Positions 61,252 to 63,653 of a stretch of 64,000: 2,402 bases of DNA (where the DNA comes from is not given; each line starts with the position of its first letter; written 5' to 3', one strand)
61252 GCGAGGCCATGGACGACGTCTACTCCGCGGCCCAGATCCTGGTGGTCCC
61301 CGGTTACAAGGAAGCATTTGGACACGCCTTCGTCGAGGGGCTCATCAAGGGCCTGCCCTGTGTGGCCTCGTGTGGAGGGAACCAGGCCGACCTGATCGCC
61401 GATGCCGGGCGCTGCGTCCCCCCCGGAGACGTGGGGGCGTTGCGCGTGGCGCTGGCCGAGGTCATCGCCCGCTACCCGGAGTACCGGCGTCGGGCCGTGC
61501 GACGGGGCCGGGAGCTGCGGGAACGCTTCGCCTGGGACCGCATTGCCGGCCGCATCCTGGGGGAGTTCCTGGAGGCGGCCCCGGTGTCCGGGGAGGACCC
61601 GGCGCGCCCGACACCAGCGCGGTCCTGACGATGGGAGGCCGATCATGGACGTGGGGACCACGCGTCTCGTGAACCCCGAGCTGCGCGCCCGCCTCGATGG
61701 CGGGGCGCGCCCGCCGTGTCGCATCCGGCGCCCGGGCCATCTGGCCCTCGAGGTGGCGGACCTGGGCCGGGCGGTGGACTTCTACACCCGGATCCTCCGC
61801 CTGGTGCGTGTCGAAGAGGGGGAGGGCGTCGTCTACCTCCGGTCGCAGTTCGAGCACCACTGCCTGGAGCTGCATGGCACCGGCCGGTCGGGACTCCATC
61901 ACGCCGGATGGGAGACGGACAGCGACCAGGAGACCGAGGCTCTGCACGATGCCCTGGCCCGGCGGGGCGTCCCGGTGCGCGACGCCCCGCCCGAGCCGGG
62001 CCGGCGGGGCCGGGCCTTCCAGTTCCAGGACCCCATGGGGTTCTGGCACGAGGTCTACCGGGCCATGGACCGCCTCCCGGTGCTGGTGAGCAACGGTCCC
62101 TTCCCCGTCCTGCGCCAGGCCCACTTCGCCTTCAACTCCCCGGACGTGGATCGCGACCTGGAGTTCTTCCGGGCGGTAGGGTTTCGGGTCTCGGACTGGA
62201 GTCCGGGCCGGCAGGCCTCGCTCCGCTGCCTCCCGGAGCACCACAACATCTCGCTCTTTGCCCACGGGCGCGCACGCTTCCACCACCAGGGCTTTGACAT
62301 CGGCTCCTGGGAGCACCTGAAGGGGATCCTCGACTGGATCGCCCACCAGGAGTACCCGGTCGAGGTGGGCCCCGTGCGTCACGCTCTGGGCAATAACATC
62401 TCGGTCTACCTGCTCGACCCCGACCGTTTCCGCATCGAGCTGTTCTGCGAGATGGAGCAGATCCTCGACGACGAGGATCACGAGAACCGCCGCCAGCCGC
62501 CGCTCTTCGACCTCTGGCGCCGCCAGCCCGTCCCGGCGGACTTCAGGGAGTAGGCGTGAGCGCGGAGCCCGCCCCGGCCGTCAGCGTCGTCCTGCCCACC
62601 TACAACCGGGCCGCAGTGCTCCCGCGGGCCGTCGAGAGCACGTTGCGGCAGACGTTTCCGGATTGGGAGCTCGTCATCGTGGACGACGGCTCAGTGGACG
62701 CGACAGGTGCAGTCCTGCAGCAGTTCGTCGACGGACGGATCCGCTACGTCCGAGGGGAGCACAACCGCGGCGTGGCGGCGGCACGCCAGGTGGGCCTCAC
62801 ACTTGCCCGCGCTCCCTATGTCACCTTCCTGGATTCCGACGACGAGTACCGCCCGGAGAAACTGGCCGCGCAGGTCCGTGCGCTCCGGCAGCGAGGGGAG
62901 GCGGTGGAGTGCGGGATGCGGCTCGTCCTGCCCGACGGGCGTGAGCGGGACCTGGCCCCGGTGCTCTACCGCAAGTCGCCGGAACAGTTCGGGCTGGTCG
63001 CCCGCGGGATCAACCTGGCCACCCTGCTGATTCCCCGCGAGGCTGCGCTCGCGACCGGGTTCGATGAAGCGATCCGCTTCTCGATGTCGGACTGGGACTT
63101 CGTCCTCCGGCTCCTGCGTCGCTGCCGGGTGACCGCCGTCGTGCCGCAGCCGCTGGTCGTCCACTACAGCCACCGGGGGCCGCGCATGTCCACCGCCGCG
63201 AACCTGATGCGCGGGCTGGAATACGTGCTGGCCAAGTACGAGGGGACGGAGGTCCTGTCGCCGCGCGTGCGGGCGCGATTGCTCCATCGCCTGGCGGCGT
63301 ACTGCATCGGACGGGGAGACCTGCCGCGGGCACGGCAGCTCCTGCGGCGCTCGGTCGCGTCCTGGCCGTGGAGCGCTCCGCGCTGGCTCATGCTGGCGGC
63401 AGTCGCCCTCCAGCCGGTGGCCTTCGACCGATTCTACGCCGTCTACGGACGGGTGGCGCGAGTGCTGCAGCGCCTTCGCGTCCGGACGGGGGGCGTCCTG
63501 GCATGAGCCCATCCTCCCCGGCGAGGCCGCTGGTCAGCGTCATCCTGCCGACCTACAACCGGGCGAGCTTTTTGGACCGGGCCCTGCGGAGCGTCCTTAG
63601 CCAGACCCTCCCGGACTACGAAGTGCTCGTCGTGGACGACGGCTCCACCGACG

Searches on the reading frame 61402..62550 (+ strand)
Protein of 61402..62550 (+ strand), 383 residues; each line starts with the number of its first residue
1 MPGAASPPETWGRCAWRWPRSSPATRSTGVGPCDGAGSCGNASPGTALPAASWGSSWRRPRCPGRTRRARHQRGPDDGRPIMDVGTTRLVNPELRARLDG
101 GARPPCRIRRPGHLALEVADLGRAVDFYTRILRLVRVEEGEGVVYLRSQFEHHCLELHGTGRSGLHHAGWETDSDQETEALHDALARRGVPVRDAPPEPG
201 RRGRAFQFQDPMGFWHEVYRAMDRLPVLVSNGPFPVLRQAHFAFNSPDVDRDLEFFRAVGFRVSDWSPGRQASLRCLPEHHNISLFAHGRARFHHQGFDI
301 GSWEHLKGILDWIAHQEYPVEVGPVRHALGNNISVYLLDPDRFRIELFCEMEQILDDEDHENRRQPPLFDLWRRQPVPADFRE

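Call 3: search_protein_families(library=pfam, proteins=[window:61402-62550:+], max_evalue=0.1)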
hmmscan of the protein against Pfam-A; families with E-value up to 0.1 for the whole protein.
window:61402-62550:+ (383 aa): 4 families
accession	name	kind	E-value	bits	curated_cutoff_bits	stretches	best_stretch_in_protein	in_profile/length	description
PF00903.31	Glyoxalase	-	3.8e-19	69.7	20.6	2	111-218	2-121/121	Glyoxalase/Bleomycin resistance protein/Dioxygenase superfamily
PF13669.12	Glyoxalase_4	-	6e-06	27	27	0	161-208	65-109/109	Glyoxalase/Bleomycin resistance protein/Dioxygenase superfamily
PF22677.2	Ble-like_N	-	0.014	15.6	24.5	0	113-129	4-20/41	Bleomycin resistance protein-like N-terminal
PF23493.1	CysS_C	-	0.042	14.4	23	1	174-194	23-43/51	Cysteinyl-tRNA ligase anticodon binding domain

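Call 4: search_protein_families(library=ncbifam, proteins=[window:61402-62550:+], max_evalue=0.1)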
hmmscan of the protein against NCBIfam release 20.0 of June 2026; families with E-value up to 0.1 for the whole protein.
window:61402-62550:+ (383 aa): 20 families
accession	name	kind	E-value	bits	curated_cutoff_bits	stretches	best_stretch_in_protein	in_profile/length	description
TIGR02295.1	HpaD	equivalog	1.2e-38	132.9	321.4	1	108-360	2-269/298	3,4-dihydroxyphenylacetate 2,3-dioxygenase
TIGR03211.1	catechol_2_3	equivalog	6.2e-33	114.4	320.2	1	108-358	2-273/303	catechol 2,3-dioxygenase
TIGR03213.1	23dbph12diox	equivalog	7e-15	55.2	366.45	1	108-347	1-261/287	biphenyl-2,3-diol 1,2-dioxygenase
NF045631.1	exdiol_diox_HsaC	equivalog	1.4e-09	37.5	450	1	109-359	2-276/296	iron-dependent extradiol dioxygenase HsaC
NF000496.2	Fos_GSH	equivalog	8.9e-07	29.1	180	2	241-349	7-116/136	fosfomycin resistance glutathione transferase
NF000074.1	299782349_fosC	exception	4.9e-05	23.4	250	1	111-154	5-48/132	FosC2 family fosfomycin resistance glutathione transferase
NF000125.1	498180014_fosA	hypoth_equivalog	0.00013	22.2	250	1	113-219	8-117/129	Fos family putative thiol transferase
NF003152.0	PRK04101.1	equivalog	0.00096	19.5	171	0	293-349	64-118/139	metallothiol transferase FosB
NF051469.1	fosA13_fam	exception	0.0015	18.5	290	0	113-136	7-30/136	FosA13 family fosfomycin resistance glutathione transferase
NF000495.1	FosK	exception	0.002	18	280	1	329-350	91-112/132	fosfomycin resistance glutathione transferase FosK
NF007629.0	PRK10291.1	equivalog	0.0044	16.9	246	0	113-139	5-33/135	lactoylglutathione lyase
NF000221.4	FosA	exception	0.0047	16.8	250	0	112-214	6-110/137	FosA family fosfomycin resistance glutathione transferase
NF000339.2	fos-Crono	exception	0.01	16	275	0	113-214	6-106/134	FosA family fosfomycin resistance glutathione transferase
NF000467.1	FosG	exception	0.011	15.7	240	0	111-140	5-34/132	FosG family fosfomycin resistance glutathione transferase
TIGR00068.2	glyox_I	equivalog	0.018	15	120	0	113-134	4-25/143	lactoylglutathione lyase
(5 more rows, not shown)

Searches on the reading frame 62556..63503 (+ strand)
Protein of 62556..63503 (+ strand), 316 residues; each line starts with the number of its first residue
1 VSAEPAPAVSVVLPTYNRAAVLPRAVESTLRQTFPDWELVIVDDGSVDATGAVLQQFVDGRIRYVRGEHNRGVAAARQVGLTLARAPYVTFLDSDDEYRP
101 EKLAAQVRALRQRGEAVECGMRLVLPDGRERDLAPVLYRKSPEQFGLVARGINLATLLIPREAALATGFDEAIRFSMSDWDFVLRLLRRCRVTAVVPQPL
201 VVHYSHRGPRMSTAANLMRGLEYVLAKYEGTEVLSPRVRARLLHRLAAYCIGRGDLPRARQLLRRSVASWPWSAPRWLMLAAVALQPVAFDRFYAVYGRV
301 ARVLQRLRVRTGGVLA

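Call 3: search_protein_families(library=pfam, proteins=[window:62556-63503:+], max_evalue=0.1)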
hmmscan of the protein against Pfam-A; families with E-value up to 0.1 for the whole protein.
window:62556-63503:+ (316 aa): 6 families
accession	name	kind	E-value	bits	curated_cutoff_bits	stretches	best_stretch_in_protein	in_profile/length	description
PF00535.33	Glycos_transf_2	-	5.7e-36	124.4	23.3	1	10-128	1-121/168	Glycosyl transferase family 2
PF13641.12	Glyco_tranf_2_3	-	5.4e-14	53.2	27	1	7-208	1-216/230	Glycosyltransferase like family 2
PF10111.15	Glyco_tranf_2_2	-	9.3e-13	48.7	27.3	2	30-108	20-104/276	Glycosyltransferase like family 2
PF13428.12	TPR_14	-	0.00022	22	23.5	1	241-282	2-43/44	Tetratricopeptide repeat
PF13704.12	Glyco_tranf_2_4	-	0.025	15.5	27.5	1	17-95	2-81/98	Glycosyl transferase family 2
PF13424.12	TPR_12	-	0.053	14.2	30.1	0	239-268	44-73/77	Tetratricopeptide repeat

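Call 4: search_protein_families(library=ncbifam, proteins=[window:62556-63503:+], max_evalue=0.1)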
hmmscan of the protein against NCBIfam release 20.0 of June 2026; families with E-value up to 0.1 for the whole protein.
window:62556-63503:+ (316 aa): 28 families (the best 25 are shown)
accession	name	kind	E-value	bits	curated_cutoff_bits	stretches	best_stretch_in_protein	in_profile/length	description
NF047683.1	TeichurnBiosyTuaG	equivalog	7.4e-29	101.1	400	1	6-117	5-118/252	teichuronic acid biosynthesis protein TuaG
NF041875.1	EPS_EpsD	equivalog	1.4e-24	87.1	370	1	9-208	1-211/325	exopolysaccharide biosynthesis glycosyltransferase EpsD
TIGR03965.1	mycofact_glyco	equivalog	6.9e-21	74.6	280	1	5-207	72-283/467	mycofactocin biosynthesis glycosyltransferase MftF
NF007453.0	PRK10018.1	equivalog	1.1e-19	71.2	382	1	6-107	5-108/280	colanic acid biosynthesis glycosyltransferase WcaA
TIGR04017.1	WcaA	equivalog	2.7e-19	69.8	495.75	1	6-106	4-106/279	colanic acid biosynthesis glycosyltransferase WcaA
NF007482.0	PRK10073.1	equivalog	2.9e-18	66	423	1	6-102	5-102/334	glycosyltransferase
NF050050.1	ProtGlycPglI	equivalog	1.9e-17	63.6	500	1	7-108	2-106/306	GalNAc(5)-diNAcBac-PP-undecaprenol beta-1,3-glucosyltransferase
NF053739.1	GlytfEpsEBac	equivalog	9e-17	60.9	450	1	7-131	1-128/265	glycosyltransferase EpsE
TIGR03937.1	PgaC_IcaA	equivalog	5.7e-16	58.5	422.3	1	4-96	42-136/407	poly-beta-1,6-N-acetyl-D-glucosamine synthase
NF038302.1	EPS_HpsE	equivalog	1.8e-13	50.1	300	1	9-104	3-105/307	hormogonium polysaccharide biosynthesis glycosyltransferase HpsE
NF041394.1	GtaseAglG_Halo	equivalog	9.8e-12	44.7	440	1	9-120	3-116/304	glucosyl-dolichyl phosphate glucuronosyltransferase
NF038299.1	EPS_HpsN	equivalog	8.8e-11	41.3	425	1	7-115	1-111/317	hormogonium polysaccharide biosynthesis glycosyltransferase HpsN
TIGR04283.1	glyco_like_mftF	equivalog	8.6e-10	38.6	182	1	9-116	1-103/221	TIGR04283 family arsenosugar biosynthesis glycosyltransferase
NF058614.1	PPMAGASynPpgS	equivalog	3.7e-09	36.4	370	1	9-137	2-127/226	polyprenyl-phospho-N-acetylgalactosaminyl synthase PpgS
TIGR03469.1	HpnB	hypoth_equivalog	9.9e-09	34.7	379.25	1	4-120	41-170/386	hopene-associated glycosyltransferase HpnB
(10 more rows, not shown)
